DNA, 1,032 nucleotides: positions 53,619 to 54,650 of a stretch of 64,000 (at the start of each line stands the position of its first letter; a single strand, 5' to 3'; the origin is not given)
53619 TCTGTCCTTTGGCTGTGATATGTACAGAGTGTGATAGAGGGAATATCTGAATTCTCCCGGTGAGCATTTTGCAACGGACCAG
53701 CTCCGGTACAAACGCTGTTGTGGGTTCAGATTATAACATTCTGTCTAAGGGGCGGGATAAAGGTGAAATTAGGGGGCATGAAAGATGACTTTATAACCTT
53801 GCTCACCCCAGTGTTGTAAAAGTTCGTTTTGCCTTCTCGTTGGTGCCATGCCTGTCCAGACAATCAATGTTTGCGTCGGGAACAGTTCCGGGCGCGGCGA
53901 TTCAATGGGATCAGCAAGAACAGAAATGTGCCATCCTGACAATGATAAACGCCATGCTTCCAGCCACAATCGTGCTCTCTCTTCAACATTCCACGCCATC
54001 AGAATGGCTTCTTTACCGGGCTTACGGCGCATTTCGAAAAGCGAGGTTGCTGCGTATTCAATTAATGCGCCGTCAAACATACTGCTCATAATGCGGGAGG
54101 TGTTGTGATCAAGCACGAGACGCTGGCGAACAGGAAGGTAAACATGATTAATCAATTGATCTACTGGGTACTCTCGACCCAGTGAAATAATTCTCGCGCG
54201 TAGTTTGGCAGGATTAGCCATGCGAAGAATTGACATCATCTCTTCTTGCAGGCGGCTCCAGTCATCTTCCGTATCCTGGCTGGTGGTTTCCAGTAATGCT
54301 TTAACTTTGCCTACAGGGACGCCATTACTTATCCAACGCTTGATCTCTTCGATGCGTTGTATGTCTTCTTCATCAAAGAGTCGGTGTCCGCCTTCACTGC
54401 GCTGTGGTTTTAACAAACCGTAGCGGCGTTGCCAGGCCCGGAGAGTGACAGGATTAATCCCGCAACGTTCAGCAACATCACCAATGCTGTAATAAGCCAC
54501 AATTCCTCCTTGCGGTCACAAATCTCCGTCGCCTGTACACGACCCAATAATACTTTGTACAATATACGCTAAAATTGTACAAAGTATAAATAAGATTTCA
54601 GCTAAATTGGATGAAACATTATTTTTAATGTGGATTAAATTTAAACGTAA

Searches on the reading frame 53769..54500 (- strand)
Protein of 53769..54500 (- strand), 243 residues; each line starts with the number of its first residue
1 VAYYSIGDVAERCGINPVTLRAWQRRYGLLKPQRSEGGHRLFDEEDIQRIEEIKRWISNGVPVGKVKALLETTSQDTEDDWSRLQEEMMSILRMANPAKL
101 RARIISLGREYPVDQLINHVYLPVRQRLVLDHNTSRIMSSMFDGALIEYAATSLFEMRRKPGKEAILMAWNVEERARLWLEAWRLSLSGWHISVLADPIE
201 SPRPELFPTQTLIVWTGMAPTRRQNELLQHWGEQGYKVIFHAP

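Call 23: find_homologous_proteins(query=window:53769-54500:-, max_evalue=1e-20)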
Query window:53769-54500:- (243 aa): 802 proteins with E <= 1e-20 among 979 candidates; the best 120 are listed.
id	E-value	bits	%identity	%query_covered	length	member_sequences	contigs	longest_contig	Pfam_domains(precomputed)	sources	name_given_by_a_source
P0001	4.9e-160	548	100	100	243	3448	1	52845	PF22267.2,PF12728.14,PF00376.30,PF13411.13,PF22270.2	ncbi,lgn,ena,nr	ncbi:MerR family transcriptional regulator [Escherichia coli]|nr:MerR family transcriptional regulat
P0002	5.2e-145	499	100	91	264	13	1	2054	PF22267.2,PF13411.13,PF22270.2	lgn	-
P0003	6.3e-137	473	84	100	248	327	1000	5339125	PF22267.2,PF12728.14,PF00376.30,PF13411.13,PF22270.2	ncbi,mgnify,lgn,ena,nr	ncbi:MerR family transcriptional regulator [Citrobacter freundii]|mgnify:FL=1|nr:HTH-type transcript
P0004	8.2e-137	472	84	100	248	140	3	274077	PF22267.2,PF12728.14,PF00376.30,PF13411.13,PF22270.2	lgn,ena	-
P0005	4.9e-134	463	83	100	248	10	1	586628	PF22267.2,PF12728.14,PF00376.30,PF13411.13,PF22270.2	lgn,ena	-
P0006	5.2e-128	444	99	83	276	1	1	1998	PF22267.2,PF12728.14,PF00376.30,PF13411.13,PF22270.2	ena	-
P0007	4.8e-126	437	83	100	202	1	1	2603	PF22267.2,PF12728.14,PF00376.30,PF13411.13,PF22270.2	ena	-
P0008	8.6e-126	436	77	100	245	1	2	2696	PF22267.2,PF00376.30,PF13411.13,PF22270.2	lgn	-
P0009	3.4e-124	431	76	100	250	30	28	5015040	PF22267.2,PF00376.30,PF13411.13,PF22270.2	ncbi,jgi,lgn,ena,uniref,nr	ncbi:HTH-type transcriptional repressor BluR [Pseudocitrobacter corydidari]|jgi:Predicted transcript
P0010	2.1e-123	429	75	100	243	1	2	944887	PF22267.2,PF12728.14,PF00376.30,PF13411.13,PF22270.2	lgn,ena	-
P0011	1.8e-120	419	74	100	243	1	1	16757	PF22267.2,PF00376.30,PF13411.13,PF22270.2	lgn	-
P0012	1.1e-119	416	74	100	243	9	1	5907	PF22267.2,PF00376.30,PF13411.13,PF22270.2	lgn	-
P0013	2.9e-119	415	73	100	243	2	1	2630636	PF22267.2,PF00376.30,PF13411.13,PF22270.2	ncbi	ncbi:MerR family transcriptional regulator [Enterobacteriaceae bacterium C23F]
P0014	9.2e-119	413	72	100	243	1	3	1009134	PF22267.2,PF00376.30,PF13411.13,PF22270.2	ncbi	ncbi:MerR family transcriptional regulator [Enterobacteriaceae bacterium C34A]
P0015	9.4e-119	413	74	100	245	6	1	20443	PF22267.2,PF12728.14,PF00376.30,PF13411.13,PF22270.2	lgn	-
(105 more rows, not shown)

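Call 25: find_related_loci(query=A1, collection=genome_contigs, flank=4000)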
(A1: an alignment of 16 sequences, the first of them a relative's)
Query A1 (243 aa) in genome_contigs; peptide patterns used: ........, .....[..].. (x = any residue, [..] = any of these).
600 stretches matched a pattern (row limit reached: there are more); 529 encode a relative of the query (tblastn E <= 1e-3); the best 80 are kept; 80 distinct loci.
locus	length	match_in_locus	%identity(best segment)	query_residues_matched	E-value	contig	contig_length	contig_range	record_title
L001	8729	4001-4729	83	1-243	3e-139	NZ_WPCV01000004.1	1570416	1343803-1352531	Citrobacter sp. On2M On2M_4, whole genome shotgun sequence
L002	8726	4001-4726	83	1-242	3e-138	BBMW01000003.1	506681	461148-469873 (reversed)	Citrobacter werkmanii NBRC 105721 DNA, contig: CIWKM03, whole genome shotgun sequence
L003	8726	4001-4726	83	1-242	1e-137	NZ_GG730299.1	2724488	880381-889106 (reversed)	Citrobacter youngae ATCC 29220 Scfld0, whole genome shotgun sequence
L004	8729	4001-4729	77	1-243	2e-129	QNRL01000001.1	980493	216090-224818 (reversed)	Pseudocitrobacter faecalis strain DSM 27453 Ga0244571_101, whole genome shotgun sequence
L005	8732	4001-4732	76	1-243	2e-129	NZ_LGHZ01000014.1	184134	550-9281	Kluyvera genomosp. 1 strain L2 contig14, whole genome shotgun sequence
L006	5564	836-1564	76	1-243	2e-128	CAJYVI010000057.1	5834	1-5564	MAG: uncultured Pseudocitrobacter sp. isolate SP260_1_metabat2_genome_mining.39 genome assembly, contig: k127_1833, whol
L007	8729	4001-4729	73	1-243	2e-122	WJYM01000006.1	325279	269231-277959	Enterobacteriaceae bacterium RIT691 6, whole genome shotgun sequence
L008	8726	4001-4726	69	1-242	1e-116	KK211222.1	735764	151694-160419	Enterobacter pulveris DSM 19144 genomic scaffold Q370DRAFT_scaffold00002.2, whole genome shotgun sequence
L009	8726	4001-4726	69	1-242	5e-115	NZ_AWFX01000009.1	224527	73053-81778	Franconibacter helveticus LMG 23732 strain LMG23732T contig010, whole genome shotgun sequence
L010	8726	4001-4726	67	1-242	3e-113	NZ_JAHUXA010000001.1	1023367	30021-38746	Enterobacter sp. ENT03 NODE_1_length_1023367_cov_52.824731, whole genome shotgun sequence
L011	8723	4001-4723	67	1-241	2e-112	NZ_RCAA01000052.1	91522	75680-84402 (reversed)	Enterobacter sp. R1(2018) NODE_223, whole genome shotgun sequence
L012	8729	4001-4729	67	1-243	5e-112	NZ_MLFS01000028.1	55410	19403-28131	Pantoea wallisii strain LMG 26277 Contig0028_, whole genome shotgun sequence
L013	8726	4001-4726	67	1-242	2e-111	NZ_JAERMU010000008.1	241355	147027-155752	Cedecea sulfonylureivorans strain LAM2020 LMT5_ctg008, whole genome shotgun sequence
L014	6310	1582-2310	65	1-243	2e-111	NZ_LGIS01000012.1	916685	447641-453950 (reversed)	Pantoea sp. RIT-PI-b NODE_1_length_916685_cov_31.1016_ID_1, whole genome shotgun sequence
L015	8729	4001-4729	66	1-243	2e-111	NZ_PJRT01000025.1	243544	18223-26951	Pantoea endophytica strain 596 PZBJ25, whole genome shotgun sequence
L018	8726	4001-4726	68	1-242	7e-111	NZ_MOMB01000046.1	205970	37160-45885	Erwinia sp. OLFS4 NODE_1_length_205970_cov_53.3984_ID_1, whole genome shotgun sequence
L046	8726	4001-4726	65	1-242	7e-104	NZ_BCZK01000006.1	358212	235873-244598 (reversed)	Klebsiella oxytoca NBRC 105695, whole genome shotgun sequence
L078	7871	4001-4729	51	1-243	8e-81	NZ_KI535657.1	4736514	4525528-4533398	Enterobacter sp. MGH 24 addUF-supercont-complete, whole genome shotgun sequence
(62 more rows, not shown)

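Call 34: profile_search(protein=P0001)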
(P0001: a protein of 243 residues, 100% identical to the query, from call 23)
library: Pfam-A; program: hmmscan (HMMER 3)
A. the first sequence (243 residues): domains with independent E <= 10: 12; with E <= 0.001: 5
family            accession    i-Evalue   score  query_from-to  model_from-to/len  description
MlrA_C            PF22267.1     1.1e-31   109.4     162-238         1-77/77  Transcriptional regulator MlrA, C-terminal domain
MlrA_helical      PF22270.1       6e-29   100.4      81-154         1-74/75  Transcriptional regulator MlrA, helical domain
MerR_1            PF13411.12    2.4e-18    66.4       4-71          1-67/69  MerR HTH family regulatory protein
MerR              PF00376.29    1.7e-12    47.4       5-42          1-38/38  MerR family regulatory protein
HTH_17            PF12728.13      4e-05    24.2       3-49          1-45/51  Helix-turn-helix domain
HTH_Tnp_1         PF01527.26     0.0012    19.4       4-45         24-64/75  Transposase
HTH_23            PF13384.12      0.036    14.4       4-27         18-41/50  Homeodomain-like domain
HTH_28            PF13518.12      0.037    14.6       5-28         14-37/52  Helix-turn-helix domain
HTH_Tnp_1_2       PF13022.12      0.077    13.5       4-69         27-89/122  Helix-turn-helix of insertion element transposase
Terminase_5       PF06056.18      0.094    13.1       4-28         14-38/58  Putative ATPase subunit of terminase (gpP-like)
DUF3927           PF13064.11       0.11    12.9     130-155        18-43/53  Protein of unknown function (DUF3927)
SKA2              PF16740.10       0.19    12.0      63-112         4-55/110  Spindle and kinetochore-associated protein 2

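Call 35: search_solved_structures(query=P0001, max_evalue=0.01)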
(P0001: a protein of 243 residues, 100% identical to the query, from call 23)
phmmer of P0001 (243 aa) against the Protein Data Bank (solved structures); distinct sequences matched with E-value up to 0.01: 23.
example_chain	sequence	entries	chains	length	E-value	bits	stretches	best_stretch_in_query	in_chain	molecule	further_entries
3whp_A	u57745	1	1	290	5.6e-14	55.4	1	3-86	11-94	Probable transcriptional regulator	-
5c8d_A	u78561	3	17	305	6.3e-14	55.2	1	3-86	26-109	Light-dependent transcriptional regulator CarH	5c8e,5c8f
4ua1_A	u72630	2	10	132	2.4e-09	40.2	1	4-76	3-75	Regulatory protein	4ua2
2jml_A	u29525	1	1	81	2.7e-09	40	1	6-72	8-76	DNA BINDING DOMAIN/TRANSCRIPTIONAL REGULATOR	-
2vz4_A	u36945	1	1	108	6.6e-08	35.5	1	4-100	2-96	HTH-TYPE TRANSCRIPTIONAL ACTIVATOR TIPA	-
7tea_B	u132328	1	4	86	2.2e-06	30.5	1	1-70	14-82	Glutamine synthetase repressor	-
7tec_A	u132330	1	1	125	2.5e-06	30.3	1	4-93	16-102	HTH-type transcriptional regulator GlnR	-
4r4e_B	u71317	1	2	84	1.6e-05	27.6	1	4-72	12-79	HTH-type transcriptional regulator GlnR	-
5crl_A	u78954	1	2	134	2.3e-05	27.1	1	5-102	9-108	Mercuric resistance operon regulatory protein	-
3gpv_A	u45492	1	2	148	8.8e-05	25.2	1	3-78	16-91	Transcriptional regulator, MerR family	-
3hh0_A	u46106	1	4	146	0.0001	25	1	10-114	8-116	Transcriptional regulator, MerR family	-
5i41_B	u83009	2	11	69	0.00028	23.6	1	7-64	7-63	Chromosome-anchoring protein RacA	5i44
5gpe_A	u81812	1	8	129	0.0011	21.6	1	6-72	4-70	Transcriptional regulator, MerR-family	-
4r22_B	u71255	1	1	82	0.0016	21.1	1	4-70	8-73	HTH-type transcriptional regulator TnrA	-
4r24_B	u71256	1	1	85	0.0017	21.1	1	4-70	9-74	HTH-type transcriptional regulator TnrA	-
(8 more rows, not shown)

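Call 47: search_protein_families(proteins=[L012:3285-3848:-, L012:4906-5637:-, L012:5637-6629:-, L012:2770-3297:-, L012:1782-2753:+, L012:6565-7731:-, L078:4001-4729:+], library=ncbifam, max_evalue=0.00001)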
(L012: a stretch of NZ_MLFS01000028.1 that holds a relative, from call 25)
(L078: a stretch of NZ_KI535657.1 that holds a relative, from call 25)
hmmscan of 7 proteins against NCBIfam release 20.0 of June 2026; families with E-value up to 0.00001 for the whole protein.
L012:3285-3848:- (187 aa): 3 families
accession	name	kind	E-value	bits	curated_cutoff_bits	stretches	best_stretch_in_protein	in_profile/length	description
NF007408.0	PRK09943.1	equivalog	1.4e-11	44.3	211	1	7-181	5-177/185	HTH-type transcriptional regulator PuuR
NF041951.1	phage_RstR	subfamily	6.9e-06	26.3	80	1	10-75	3-68/108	RstR family transcriptional repressor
NF041677.1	trans_regClgR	equivalog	8.8e-06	25.8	170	0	14-76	13-75/113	transcriptional regulator ClgR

L012:4906-5637:- (243 aa): 6 families
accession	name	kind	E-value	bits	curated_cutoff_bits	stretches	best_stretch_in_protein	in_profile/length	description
TIGR03416.1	ABC_choXWV_perm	equivalog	4.4e-27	95.2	363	1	43-230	81-266/267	choline ABC transporter permease subunit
NF008196.0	PRK10952.1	equivalog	9.4e-23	80.6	439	1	46-236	142-330/356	glycine betaine/L-proline ABC transporter permease ProW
NF007545.0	PRK10160.1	equivalog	6.8e-12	45.4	342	1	43-240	73-269/275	taurine ABC transporter permease TauC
TIGR01183.1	ntrB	equivalog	6.6e-11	42.3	209.05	1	42-211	12-176/202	nitrate ABC transporter permease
NF040733.1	ABC_perm_U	equivalog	9e-10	38.4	295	1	53-239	61-246/251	ABC transporter permease subunit SaoP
TIGR01097.1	PhnE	equivalog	2.3e-09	37.1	216.7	1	19-238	33-251/252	phosphonate ABC transporter, permease protein PhnE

L012:5637-6629:- (330 aa): 186 families (the best 25 are shown)
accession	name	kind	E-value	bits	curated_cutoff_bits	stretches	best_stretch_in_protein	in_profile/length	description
TIGR01186.1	proV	subfamily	7.7e-86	288.4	326.6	1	31-325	4-296/363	betaine/proline/choline family ABC transporter ATP-binding protein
TIGR03265.1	PhnT2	equivalog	9.2e-65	219.2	457.7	1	20-257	4-238/353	putative 2-aminoethylphosphonate ABC transporter ATP-binding protein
NF006987.0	PRK09452.1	equivalog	8.7e-64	215.6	482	1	17-257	14-251/378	spermidine/putrescine ABC transporter ATP-binding protein PotA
TIGR00968.1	3a0106s01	subfamily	1.5e-63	214.5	342.75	1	21-257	1-234/237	sulfate ABC transporter ATP-binding protein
TIGR03415.1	ABC_choXWV_ATP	equivalog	8.9e-62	209.2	483.75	1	35-254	39-265/382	choline ABC transporter ATP-binding protein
TIGR01187.1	potA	subfamily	9.1e-62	209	355.6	1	51-259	1-206/325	polyamine ABC transporter ATP-binding protein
NF043075.1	MMSYN1_0197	equivalog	4.3e-61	206.7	550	1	20-259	2-238/341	spermidine/putrescine ABC transporter ATP-binding protein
NF008105.0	PRK10851.1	equivalog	2e-57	194.5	502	1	21-256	3-239/362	sulfate/thiosulfate ABC transporter ATP-binding protein CysA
NF008621.0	PRK11607.1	equivalog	1.2e-56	192.2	613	1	20-258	19-254/377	putrescine ABC transporter ATP-binding subunit PotG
TIGR03258.1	PhnT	equivalog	3.3e-56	190.8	499.15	1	22-259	10-245/359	2-aminoethylphosphonate ABC transport system ATP-binding subunit PhnT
NF008653.0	PRK11650.1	subfamily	4.1e-55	187.3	432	1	20-259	3-240/357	sn-glycerol-3-phosphate ABC transporter ATP-binding protein UgpC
NF040840.2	tungstate_WtpC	equivalog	8e-55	186.5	440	1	20-257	1-234/347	tungstate ABC transporter ATP-binding protein WtpC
NF008233.0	PRK11000.1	equivalog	3.3e-54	184.1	568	1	21-258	4-238/369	maltose/maltodextrin ABC transporter ATP-binding protein MalK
NF040933.2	ABC_arch_GlcV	equivalog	3.3e-53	180.8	450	1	20-256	2-244/357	glucose ABC transporter ATP-binding protein GlcV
TIGR04521.1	ECF_ATPase_2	equivalog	1.5e-52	178.4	330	1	31-244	16-235/279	energy-coupling factor transporter ATPase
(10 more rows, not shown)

L012:2770-3297:- (175 aa): 4 families
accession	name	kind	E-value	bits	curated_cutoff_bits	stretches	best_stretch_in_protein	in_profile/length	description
NF002959.0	PRK03624.1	equivalog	8.8e-11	41.7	124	1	60-148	46-130/147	GNAT family acetyltransferase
TIGR01575.1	rimI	equivalog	2.8e-10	40.4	86.4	1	78-160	42-125/132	ribosomal protein S18-alanine N-acetyltransferase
NF008212.0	PRK10975.1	equivalog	9e-07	28.9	219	1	81-146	152-219/232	dTDP-4-amino-4,6-dideoxy-D-galactose acyltransferase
TIGR02382.1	wecD_rffC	equivalog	7.1e-06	25.7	195.1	0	81-142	112-175/191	dTDP-4-amino-4,6-dideoxy-D-galactose acyltransferase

L012:1782-2753:+ (323 aa): 42 families (the best 25 are shown)
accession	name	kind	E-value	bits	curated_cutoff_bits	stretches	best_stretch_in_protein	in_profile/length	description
NF047520.1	trans_act_CidR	equivalog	3.1e-19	69.3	415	1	27-223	2-192/292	cidABC operon transcriptional activator CidR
NF040786.1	LysR_Sec_metab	equivalog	6.8e-17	61.4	250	1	26-219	1-190/298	selenium metabolism-associated LysR family transcriptional regulator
NF007307.0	PRK09791.1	equivalog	1.7e-16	60.2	336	1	25-206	4-184/302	LysR family transcriptional regulator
NF045990.1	TransRegCbbRRhodb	equivalog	2.6e-16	59.5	450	1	23-174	3-152/304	LysR family regulator CbbR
TIGR03418.1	chol_sulf_TF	equivalog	5.4e-15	55.2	324.8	1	27-156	2-126/291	choline sulfate utilization transcriptional regulator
TIGR02424.1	TF_pcaQ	equivalog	1.1e-14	54.1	303.8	1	26-315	3-295/300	pca operon transcription factor PcaQ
NF040888.1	trans_reg_YafC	equivalog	3.7e-14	52.3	470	1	31-155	8-129/293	DNA-binding transcriptional regulator YafC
NF008416.0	PRK11242.1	equivalog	5.7e-14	52.1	277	1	29-223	4-193/300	transcriptional regulator CynR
NF008294.1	PRK11074.1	equivalog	5.9e-14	52.1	345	1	30-311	6-285/300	DNA-binding transcriptional activator PunR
NF052373.1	TransRegAceRAcin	equivalog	1e-13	51.4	500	1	25-232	2-201/294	HTH-type transcriptional regulator AceR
TIGR03339.1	phn_lysR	subfamily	1.5e-13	50.6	341.1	1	31-222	2-184/279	aminoethylphosphonate catabolism associated LysR family transcriptional regulator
NF007501.0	PRK10094.1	equivalog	2.5e-13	49.9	372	1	26-312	2-291/308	HTH-type transcriptional activator AllS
NF007667.0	PRK10341.1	equivalog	5.5e-12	45.3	308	1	29-224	10-199/312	transcriptional regulator TdcA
NF053705.1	TransRegGltCGpos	equivalog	9.2e-12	44.8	350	1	28-223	3-193/300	glutamate biosynthesis transcriptional regulator GltC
NF047711.1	PutUtilRegPtrR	equivalog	1.9e-11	43.6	400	1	27-203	2-173/283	putrescine utilization regulator PtrR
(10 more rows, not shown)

L012:6565-7731:- (388 aa): 10 families
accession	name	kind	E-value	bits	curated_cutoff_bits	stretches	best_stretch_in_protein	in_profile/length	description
TIGR03416.1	ABC_choXWV_perm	equivalog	3.5e-22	79.2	363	1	193-375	100-266/267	choline ABC transporter permease subunit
NF008196.0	PRK10952.1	equivalog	2.7e-17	62.6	439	1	187-379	152-328/356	glycine betaine/L-proline ABC transporter permease ProW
TIGR01183.1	ntrB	equivalog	1.1e-07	31.8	209.05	1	261-376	83-199/202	nitrate ABC transporter permease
NF007044.0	PRK09497.1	equivalog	4.7e-07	29.6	348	1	262-340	152-231/285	spermidine/putrescine ABC transporter permease PotB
NF040733.1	ABC_perm_U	equivalog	7.2e-07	28.9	295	1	194-379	71-241/251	ABC transporter permease subunit SaoP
NF040839.1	tungstate_WtpB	equivalog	1e-06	28.6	340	1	149-323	17-189/251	tungstate ABC transporter permease WtpB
TIGR00974.1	3a0107s02c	equivalog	1.6e-06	27.5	193.45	1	193-324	64-194/272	phosphate ABC transporter permease PstA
TIGR02139.1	permease_CysT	equivalog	2.5e-06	27.3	246.1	1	263-329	136-202/265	sulfate ABC transporter permease subunit CysT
NF043074.1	MMSYN1_0196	equivalog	4.6e-06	26.1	350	1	235-341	116-220/277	spermidine/putrescine ABC transporter permease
NF007545.0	PRK10160.1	equivalog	7.5e-06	25.5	342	1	167-381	62-265/275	taurine ABC transporter permease TauC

L078:4001-4729:+ (243 aa): 10 families
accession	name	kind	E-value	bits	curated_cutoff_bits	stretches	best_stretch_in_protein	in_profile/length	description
NF011617.0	PRK15043.1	equivalog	1.1e-142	473.5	417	1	1-242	1-242/243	HTH-type transcriptional regulator MlrA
NF052513.1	TransRegCarH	equivalog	5.4e-17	62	400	1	2-127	5-126/274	HTH-type transcriptional repressor CarH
NF047375.1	HeatShock_HspR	equivalog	6.3e-13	48.5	105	1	2-74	2-74/92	heat shock protein transcriptional repressor HspR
TIGR02043.1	ZntR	equivalog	1.6e-11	44.4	167.95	1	3-84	1-82/131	Zn(2+)-responsive transcriptional regulator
NF007069.0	PRK09514.1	equivalog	1.4e-10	41.3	143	1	3-84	1-82/141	Zn(2+)-responsive transcriptional regulator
TIGR02051.1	MerR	equivalog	9e-10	38.9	150.85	1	5-80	1-76/124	mercury resistance transcriptional regulator MerR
NF047377.1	heat_HspR_dupli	exception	1.7e-09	37.4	300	1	3-70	5-72/214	heat shock protein transcriptional repressor HspR, fused homodimer type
NF033787.1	HTH_BldC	subfamily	6.9e-08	32.2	77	1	3-50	2-48/49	BldC family transcriptional regulator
NF010315.0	PRK13752.1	subfamily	5.5e-06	26.5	261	1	4-78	8-81/144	mercury resistance transcriptional regulator MerR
NF053740.1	TransRegTnrAGPos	equivalog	6.5e-06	26.3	140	1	5-80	14-88/108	hypothetical protein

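Call 48: search_protein_families(proteins=[P0001, L012:4001-4735:+, L018:4001-4729:+, L046:4001-4729:+], library=ncbifam, max_evalue=1e-15)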
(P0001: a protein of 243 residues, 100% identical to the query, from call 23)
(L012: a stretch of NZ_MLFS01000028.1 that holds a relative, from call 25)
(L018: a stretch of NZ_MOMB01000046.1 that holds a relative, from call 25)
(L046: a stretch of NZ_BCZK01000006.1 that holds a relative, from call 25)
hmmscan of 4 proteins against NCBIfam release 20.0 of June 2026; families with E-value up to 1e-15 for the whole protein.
P0001 (243 aa): 2 families
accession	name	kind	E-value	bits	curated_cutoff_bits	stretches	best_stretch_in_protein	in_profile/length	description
NF011617.0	PRK15043.1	equivalog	9.1e-80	267.4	417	1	1-239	1-239/243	HTH-type transcriptional regulator MlrA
NF052513.1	TransRegCarH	equivalog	4.1e-18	65.6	400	1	3-127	6-126/274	HTH-type transcriptional repressor CarH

L012:4001-4735:+ (244 aa): 2 families
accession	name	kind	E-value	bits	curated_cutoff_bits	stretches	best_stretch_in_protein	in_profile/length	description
NF011617.0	PRK15043.1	equivalog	7.9e-93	310.2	417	1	1-240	1-240/243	HTH-type transcriptional regulator MlrA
NF052513.1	TransRegCarH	equivalog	7.9e-18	64.7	400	1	3-129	6-128/274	HTH-type transcriptional repressor CarH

L018:4001-4729:+ (243 aa): 2 families
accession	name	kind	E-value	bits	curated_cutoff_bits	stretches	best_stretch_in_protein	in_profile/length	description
NF011617.0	PRK15043.1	equivalog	3.6e-94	314.6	417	1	1-242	1-242/243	HTH-type transcriptional regulator MlrA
NF052513.1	TransRegCarH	equivalog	7.8e-18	64.7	400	1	2-127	5-126/274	HTH-type transcriptional repressor CarH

L046:4001-4729:+ (243 aa): 2 families
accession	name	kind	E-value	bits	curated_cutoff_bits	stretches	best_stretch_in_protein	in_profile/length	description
NF011617.0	PRK15043.1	equivalog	2.6e-80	269.2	417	1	1-238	1-238/243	HTH-type transcriptional regulator MlrA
NF052513.1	TransRegCarH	equivalog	1.7e-16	60.3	400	1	3-80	6-85/274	HTH-type transcriptional repressor CarH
